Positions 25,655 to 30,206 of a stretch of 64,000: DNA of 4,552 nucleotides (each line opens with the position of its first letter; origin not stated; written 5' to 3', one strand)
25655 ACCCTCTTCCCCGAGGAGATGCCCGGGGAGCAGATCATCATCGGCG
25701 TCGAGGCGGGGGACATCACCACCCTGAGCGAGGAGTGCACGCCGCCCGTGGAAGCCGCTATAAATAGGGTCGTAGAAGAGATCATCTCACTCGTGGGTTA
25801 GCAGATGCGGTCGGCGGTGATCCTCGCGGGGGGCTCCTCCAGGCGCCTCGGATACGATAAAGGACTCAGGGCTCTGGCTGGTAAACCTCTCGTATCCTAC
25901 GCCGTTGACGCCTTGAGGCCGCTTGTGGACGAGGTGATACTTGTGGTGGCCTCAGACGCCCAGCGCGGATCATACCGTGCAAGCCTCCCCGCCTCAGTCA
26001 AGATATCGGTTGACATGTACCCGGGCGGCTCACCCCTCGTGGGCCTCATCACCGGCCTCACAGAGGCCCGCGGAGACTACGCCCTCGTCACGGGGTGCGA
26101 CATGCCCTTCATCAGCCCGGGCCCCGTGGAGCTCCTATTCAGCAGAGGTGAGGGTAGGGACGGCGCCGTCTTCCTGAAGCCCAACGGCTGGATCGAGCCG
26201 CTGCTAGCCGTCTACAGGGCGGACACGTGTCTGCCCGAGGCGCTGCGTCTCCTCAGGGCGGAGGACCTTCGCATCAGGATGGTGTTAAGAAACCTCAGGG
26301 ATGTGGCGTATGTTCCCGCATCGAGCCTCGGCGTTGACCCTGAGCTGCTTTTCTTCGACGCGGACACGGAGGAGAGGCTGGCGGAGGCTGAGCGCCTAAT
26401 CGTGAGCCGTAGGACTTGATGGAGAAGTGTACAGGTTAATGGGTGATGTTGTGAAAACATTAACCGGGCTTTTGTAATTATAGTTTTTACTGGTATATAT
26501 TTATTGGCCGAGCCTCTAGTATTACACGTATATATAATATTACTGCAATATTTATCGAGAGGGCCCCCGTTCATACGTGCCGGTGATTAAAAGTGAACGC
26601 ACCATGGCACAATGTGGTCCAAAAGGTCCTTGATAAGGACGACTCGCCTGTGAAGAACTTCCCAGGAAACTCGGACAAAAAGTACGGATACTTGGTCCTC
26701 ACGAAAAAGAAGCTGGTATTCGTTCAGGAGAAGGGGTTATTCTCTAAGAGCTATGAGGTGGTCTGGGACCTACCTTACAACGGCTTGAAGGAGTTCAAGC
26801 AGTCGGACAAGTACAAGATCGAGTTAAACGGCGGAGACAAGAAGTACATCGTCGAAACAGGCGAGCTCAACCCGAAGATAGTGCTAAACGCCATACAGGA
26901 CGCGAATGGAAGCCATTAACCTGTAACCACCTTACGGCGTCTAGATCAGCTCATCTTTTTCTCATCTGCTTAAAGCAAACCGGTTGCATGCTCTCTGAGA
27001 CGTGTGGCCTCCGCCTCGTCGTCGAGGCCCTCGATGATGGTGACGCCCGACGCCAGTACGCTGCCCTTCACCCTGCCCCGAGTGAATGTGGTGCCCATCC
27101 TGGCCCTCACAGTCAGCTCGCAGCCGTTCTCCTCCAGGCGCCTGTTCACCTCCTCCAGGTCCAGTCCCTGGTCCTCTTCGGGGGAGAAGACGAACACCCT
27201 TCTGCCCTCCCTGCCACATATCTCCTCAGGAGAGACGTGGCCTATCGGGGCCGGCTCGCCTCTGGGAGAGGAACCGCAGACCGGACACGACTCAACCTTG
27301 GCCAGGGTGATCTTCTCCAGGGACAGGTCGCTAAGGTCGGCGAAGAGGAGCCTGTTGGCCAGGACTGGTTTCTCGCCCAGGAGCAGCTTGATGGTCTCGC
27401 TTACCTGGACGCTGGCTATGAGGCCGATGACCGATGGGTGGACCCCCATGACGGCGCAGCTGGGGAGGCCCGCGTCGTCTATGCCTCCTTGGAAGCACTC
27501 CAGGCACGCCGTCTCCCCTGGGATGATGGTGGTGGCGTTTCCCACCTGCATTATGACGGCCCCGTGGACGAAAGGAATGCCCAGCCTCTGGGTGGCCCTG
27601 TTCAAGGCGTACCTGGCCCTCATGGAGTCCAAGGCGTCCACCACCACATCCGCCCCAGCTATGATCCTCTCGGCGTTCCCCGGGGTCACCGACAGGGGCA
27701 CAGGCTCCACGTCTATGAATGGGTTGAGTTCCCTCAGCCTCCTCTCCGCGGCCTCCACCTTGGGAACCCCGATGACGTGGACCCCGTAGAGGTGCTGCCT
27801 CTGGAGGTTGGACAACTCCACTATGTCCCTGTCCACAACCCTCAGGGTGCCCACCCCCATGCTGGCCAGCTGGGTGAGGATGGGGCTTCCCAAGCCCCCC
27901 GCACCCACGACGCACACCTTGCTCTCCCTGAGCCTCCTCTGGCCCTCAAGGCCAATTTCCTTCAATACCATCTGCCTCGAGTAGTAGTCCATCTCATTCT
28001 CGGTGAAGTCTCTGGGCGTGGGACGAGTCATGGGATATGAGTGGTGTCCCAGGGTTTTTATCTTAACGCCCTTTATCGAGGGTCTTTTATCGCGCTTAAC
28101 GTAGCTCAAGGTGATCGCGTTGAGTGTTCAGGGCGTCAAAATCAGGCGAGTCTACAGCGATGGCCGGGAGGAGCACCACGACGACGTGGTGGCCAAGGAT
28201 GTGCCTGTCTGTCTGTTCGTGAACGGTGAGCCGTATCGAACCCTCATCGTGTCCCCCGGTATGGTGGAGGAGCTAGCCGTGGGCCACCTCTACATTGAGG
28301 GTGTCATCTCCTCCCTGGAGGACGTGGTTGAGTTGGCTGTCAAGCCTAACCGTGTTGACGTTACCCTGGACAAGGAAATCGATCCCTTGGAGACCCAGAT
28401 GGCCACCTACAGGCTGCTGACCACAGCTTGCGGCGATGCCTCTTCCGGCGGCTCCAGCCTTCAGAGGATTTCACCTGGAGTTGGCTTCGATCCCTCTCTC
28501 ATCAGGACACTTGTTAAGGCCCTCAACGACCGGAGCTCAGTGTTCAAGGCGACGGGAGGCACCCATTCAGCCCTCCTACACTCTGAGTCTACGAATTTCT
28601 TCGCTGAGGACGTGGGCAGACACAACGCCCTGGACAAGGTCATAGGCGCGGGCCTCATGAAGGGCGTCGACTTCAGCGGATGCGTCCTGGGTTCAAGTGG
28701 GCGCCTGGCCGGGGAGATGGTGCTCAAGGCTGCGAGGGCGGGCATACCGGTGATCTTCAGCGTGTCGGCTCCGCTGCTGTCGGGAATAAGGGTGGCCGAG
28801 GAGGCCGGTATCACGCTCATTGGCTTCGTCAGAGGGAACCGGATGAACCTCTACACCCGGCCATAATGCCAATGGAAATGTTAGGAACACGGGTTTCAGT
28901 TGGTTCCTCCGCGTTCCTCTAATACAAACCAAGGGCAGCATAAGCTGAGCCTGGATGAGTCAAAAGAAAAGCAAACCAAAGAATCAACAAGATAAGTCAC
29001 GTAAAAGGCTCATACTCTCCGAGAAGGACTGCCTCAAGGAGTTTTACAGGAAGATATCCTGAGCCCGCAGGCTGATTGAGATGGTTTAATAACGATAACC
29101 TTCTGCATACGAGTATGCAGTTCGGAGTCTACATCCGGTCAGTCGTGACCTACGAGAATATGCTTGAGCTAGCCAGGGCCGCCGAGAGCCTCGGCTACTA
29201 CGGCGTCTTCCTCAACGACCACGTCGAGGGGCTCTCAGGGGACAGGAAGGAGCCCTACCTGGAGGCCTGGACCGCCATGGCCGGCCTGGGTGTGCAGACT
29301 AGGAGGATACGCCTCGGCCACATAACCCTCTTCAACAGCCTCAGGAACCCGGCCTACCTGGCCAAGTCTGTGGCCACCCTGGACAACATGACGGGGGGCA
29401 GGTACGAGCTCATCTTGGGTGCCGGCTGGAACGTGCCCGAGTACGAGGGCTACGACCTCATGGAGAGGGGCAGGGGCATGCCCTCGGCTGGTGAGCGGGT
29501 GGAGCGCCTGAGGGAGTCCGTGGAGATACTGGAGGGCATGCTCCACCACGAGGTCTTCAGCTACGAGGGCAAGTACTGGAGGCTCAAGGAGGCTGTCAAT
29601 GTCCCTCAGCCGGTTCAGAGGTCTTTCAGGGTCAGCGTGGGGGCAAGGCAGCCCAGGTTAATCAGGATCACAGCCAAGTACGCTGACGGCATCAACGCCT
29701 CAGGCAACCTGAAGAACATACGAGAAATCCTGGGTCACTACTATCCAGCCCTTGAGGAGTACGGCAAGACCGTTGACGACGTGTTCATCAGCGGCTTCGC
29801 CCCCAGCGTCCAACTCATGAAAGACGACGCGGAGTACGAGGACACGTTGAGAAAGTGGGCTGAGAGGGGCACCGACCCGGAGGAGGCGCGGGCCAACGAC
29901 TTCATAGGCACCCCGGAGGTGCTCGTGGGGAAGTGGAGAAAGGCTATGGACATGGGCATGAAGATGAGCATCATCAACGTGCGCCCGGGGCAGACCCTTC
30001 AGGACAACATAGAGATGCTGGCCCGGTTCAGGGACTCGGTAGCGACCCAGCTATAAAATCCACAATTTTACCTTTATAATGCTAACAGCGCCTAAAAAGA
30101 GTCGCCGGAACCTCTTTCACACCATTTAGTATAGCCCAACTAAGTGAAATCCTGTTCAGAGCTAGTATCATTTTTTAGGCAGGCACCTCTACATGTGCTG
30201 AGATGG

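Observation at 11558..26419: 15-kb hdr/mvh super-operon with three HdrCB pairs, two HdrA systems and two MvhD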

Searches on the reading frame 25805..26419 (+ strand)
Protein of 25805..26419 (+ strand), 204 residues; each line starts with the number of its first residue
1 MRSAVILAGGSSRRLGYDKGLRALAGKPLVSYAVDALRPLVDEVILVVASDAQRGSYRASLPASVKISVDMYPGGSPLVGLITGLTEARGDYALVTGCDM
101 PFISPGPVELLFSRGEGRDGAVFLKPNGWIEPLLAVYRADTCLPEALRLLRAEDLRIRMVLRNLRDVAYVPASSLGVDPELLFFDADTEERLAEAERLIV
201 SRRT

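Call 4: search_protein_families(library=pfam, proteins=[window:25805-26419:+])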
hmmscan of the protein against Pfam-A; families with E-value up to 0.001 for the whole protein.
window:25805-26419:+ (204 aa): 1 family
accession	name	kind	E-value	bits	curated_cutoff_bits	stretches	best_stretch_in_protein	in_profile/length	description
PF12804.13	NTP_transf_3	-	4.6e-33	115.1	27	1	4-165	1-158/160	MobA-like NTP transferase domain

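Call 6: search_protein_families(library=ncbifam, proteins=[window:25805-26419:+], max_evalue=0.00001)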
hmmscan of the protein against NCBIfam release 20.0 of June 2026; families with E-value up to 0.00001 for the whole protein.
window:25805-26419:+ (204 aa): 13 families
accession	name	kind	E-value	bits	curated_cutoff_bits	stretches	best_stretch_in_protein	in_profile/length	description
NF011056.0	PRK14489.1-1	equivalog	1.2e-32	113.4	379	1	3-192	7-189/363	bifunctional molybdenum cofactor guanylyltransferase MobA/molybdopterin-guanine dinucleotide biosynthesis adaptor protein MobB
NF001457.0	PRK00317.1-3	equivalog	4.3e-24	85.1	164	1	3-193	3-191/200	molybdenum cofactor guanylyltransferase MobA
TIGR02665.1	molyb_mobA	equivalog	6.7e-22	78.4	151.85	1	3-166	2-164/186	molybdenum cofactor guanylyltransferase MobA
NF002741.0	PRK02726.1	equivalog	8.5e-16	58.2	179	1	3-162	9-167/200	molybdenum cofactor guanylyltransferase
NF001855.0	PRK00576.1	equivalog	3.4e-13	49.6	205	1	3-142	8-146/197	molybdenum cofactor guanylyltransferase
TIGR03310.1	matur_MocA_YgfJ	equivalog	5.8e-12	46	186.45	1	3-191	1-184/188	molybdenum cofactor cytidylyltransferase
NF011057.0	PRK14489.1-2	subfamily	3.1e-11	43.2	541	1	3-104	8-108/363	bifunctional molybdenum cofactor guanylyltransferase MobA/molybdopterin-guanine dinucleotide biosynthesis adaptor protein MobB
NF011059.0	PRK14490.1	equivalog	7e-11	41.9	354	1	4-139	183-316/374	bifunctional molybdenum cofactor guanylyltransferase MobA/molybdopterin-guanine dinucleotide biosynthesis adaptor protein MobB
NF001837.0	PRK00560.1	equivalog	2.7e-10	40.3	182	1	4-166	11-164/196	molybdenum cofactor guanylyltransferase MobA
NF011070.0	PRK14500.1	equivalog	3.3e-10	39.8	606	1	5-138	170-301/358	putative bifunctional molybdopterin-guanine dinucleotide biosynthesis protein MoaC/MobA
NF011058.0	PRK14489.1-3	exception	1.9e-08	33.2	820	1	4-89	11-93/382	molybdenum cofactor guanylyltransferase MobA, DUF3305 domain-containing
TIGR00453.1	ispD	equivalog_domain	2.9e-07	30.1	181.3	1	3-76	1-75/219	2-C-methyl-D-erythritol 4-phosphate cytidylyltransferase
NF010936.0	PRK14356.1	equivalog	5.9e-06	25.4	666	1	3-119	7-127/456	bifunctional UDP-N-acetylglucosamine diphosphorylase/glucosamine-1-phosphate N-acetyltransferase GlmU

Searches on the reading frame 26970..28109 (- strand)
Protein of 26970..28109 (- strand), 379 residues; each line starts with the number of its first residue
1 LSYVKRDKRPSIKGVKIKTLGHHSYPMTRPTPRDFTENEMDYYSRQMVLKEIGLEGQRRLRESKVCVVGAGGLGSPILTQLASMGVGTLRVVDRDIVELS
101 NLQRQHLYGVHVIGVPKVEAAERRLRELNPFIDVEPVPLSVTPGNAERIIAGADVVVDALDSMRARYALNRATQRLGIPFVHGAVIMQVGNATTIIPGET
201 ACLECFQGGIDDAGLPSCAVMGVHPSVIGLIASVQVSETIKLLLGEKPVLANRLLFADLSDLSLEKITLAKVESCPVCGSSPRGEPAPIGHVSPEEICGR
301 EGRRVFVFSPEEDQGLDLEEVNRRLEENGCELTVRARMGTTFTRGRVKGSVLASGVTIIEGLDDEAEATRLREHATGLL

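Call 4: search_protein_families(library=pfam, proteins=[window:26970-28109:-])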
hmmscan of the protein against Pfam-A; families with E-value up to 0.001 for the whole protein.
window:26970-28109:- (379 aa): 2 families
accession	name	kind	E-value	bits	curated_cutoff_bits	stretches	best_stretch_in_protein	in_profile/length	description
PF00899.27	ThiF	-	6e-72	242.1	28.1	1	43-277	1-238/238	ThiF family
PF01488.26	Shikimate_DH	-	0.00058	20.4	24.3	0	59-106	9-56/138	Shikimate / quinate 5-dehydrogenase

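Call 6: search_protein_families(library=ncbifam, proteins=[window:26970-28109:-], max_evalue=0.00001)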
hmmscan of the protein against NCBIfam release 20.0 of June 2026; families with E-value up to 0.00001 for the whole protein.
window:26970-28109:- (379 aa): 23 families
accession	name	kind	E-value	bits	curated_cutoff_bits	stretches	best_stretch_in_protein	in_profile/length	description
NF047750.1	SAMPActivE1UbaA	equivalog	2.9e-67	226.9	450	1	37-282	7-252/270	SAMP-activating enzyme E1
NF006444.0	PRK08762.1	equivalog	1.4e-64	218.1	449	1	23-281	110-370/387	molybdopterin-synthase adenylyltransferase MoeB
TIGR02356.1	adenyl_thiF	equivalog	1.5e-62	210.6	275.25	1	43-243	2-203/203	thiazole biosynthesis adenylyltransferase ThiF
NF004281.0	PRK05690.1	subfamily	8e-60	202.1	266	1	34-279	4-249/250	molybdopterin-synthase adenylyltransferase MoeB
NF009123.0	PRK12475.1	subfamily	4.4e-55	187.3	510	1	41-372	3-333/338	MoeB/ThiF family adenylyltransferase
NF005646.0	PRK07411.1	equivalog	1.2e-52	179.4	633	1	35-278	11-255/390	molybdopterin-synthase adenylyltransferase MoeB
TIGR02355.1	moeB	equivalog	3.8e-50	170.5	376.55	1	39-278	1-240/240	molybdopterin-synthase adenylyltransferase MoeB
NF005902.0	PRK07878.1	equivalog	4e-48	164.3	647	1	28-276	9-261/392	adenylyltransferase/sulfurtransferase MoeZ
NF006204.0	PRK08328.1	equivalog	3.7e-46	157.6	339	1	36-265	3-227/231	hypothetical protein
NF004111.0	PRK05600.1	equivalog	9e-41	140.2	437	1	36-250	15-233/371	ThiF family adenylyltransferase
NF006395.0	PRK08644.1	equivalog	8.2e-32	110.6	159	1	45-182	13-151/215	sulfur carrier protein ThiS adenylyltransferase ThiF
NF006077.0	PRK08223.1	equivalog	5e-26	91.4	266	1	52-226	18-196/296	hypothetical protein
TIGR02354.1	thiF_fam2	equivalog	6e-26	91.6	152.2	1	54-171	13-129/200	thiamine biosynthesis protein ThiF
NF005901.0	PRK07877.1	equivalog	9e-21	73.8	476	1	51-181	96-225/722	Rv1355c family protein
NF011424.0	PRK14851.1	subfamily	1.7e-18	66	1170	1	43-181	21-164/679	hypothetical protein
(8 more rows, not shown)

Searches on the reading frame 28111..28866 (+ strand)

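Call 6: search_protein_families(library=ncbifam, proteins=[window:28111-28866:+], max_evalue=0.00001)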
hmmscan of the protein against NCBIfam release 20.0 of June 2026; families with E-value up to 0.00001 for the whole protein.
window:28111-28866:+ (251 aa): 2 families
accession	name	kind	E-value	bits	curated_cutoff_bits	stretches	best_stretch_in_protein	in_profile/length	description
NF001943.0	PRK00724.1-2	equivalog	1.4e-58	198.1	269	1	6-250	5-268/274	formate dehydrogenase accessory sulfurtransferase FdhD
TIGR00129.1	fdhD_narQ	equivalog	6.4e-56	189.4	140.9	1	24-251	2-232/237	formate dehydrogenase accessory sulfurtransferase FdhD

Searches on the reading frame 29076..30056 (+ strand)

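Call 10: search_protein_families(library=pfam, proteins=[window:29076-30056:+], max_evalue=0.000001)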
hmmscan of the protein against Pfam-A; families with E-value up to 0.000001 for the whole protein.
window:29076-30056:+ (326 aa): 1 family
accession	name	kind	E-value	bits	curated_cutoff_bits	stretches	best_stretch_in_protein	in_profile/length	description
PF00296.26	Bac_luciferase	-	3.6e-45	155.1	27.9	1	14-266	1-249/314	Luciferase-like monooxygenase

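Call 74: search_protein_families(library=ncbifam, proteins=[window:29076-30056:+], max_evalue=1e-10)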
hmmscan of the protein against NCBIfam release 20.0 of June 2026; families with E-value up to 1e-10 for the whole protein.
window:29076-30056:+ (326 aa): 17 families
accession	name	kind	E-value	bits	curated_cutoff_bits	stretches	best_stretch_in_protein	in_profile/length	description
TIGR03560.1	F420_Rv1855c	subfamily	5.3e-47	160.5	231.4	1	23-236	9-222/227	TIGR03560 family F420-dependent LLM class oxidoreductase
TIGR03619.1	F420_Rv2161c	subfamily_domain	3.3e-32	112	166.9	1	31-267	2-241/247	TIGR03619 family F420-dependent LLM class oxidoreductase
TIGR03621.1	F420_MSMEG_2516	subfamily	5e-32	111.2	213.15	1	14-214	1-181/295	TIGR03621 family F420-dependent LLM class oxidoreductase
TIGR03856.1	F420_MSMEG_2906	subfamily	3.3e-18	66.1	243.7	1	23-155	12-139/249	LLM class F420-dependent oxidoreductase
TIGR03555.1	F420_mer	equivalog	2.5e-16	60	348.7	1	25-251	10-218/325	5,10-methylenetetrahydromethanopterin reductase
TIGR03612.1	RutA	equivalog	5.5e-16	59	498.3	1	59-322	62-318/355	pyrimidine utilization protein A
TIGR04021.1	LLM_DMSO2_sfnG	equivalog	7.3e-16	58.5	382.95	1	24-260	25-251/350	dimethylsulfone monooxygenase SfnG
TIGR03557.1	F420_G6P_family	subfamily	8.4e-16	58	210.4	1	27-210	13-189/316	TIGR03557 family F420-dependent LLM class oxidoreductase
TIGR03571.1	lucif_BA3436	subfamily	2.3e-15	56.6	303.9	1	23-183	27-181/304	TIGR03571 family LLM class oxidoreductase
NF002619.0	PRK02271.1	equivalog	2.9e-14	53.1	276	1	15-241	2-210/329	5,10-methylenetetrahydromethanopterin reductase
TIGR03885.1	flavin_revert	hypoth_equivalog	8.3e-13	48.2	398.7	1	27-220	13-197/315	TIGR03885 family FMN-dependent LLM class oxidoreductase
TIGR03565.1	alk_sulf_monoox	equivalog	3.5e-12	46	518.2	1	24-183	24-167/346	FMNH2-dependent alkanesulfonate monooxygenase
TIGR03554.1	F420_G6P_DH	equivalog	4.2e-12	45.7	420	1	28-211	17-196/331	glucose-6-phosphate dehydrogenase (coenzyme-F420)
TIGR03564.1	F420_MSMEG_4879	subfamily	4.9e-12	46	234.25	1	62-206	24-160/265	TIGR03564 family F420-dependent LLM class oxidoreductase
TIGR04024.1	F420_NP1902A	hypoth_equivalog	7.1e-12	44.7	345.4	1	26-208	14-178/330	TIGR04024 family LLM class F420-dependent oxidoreductase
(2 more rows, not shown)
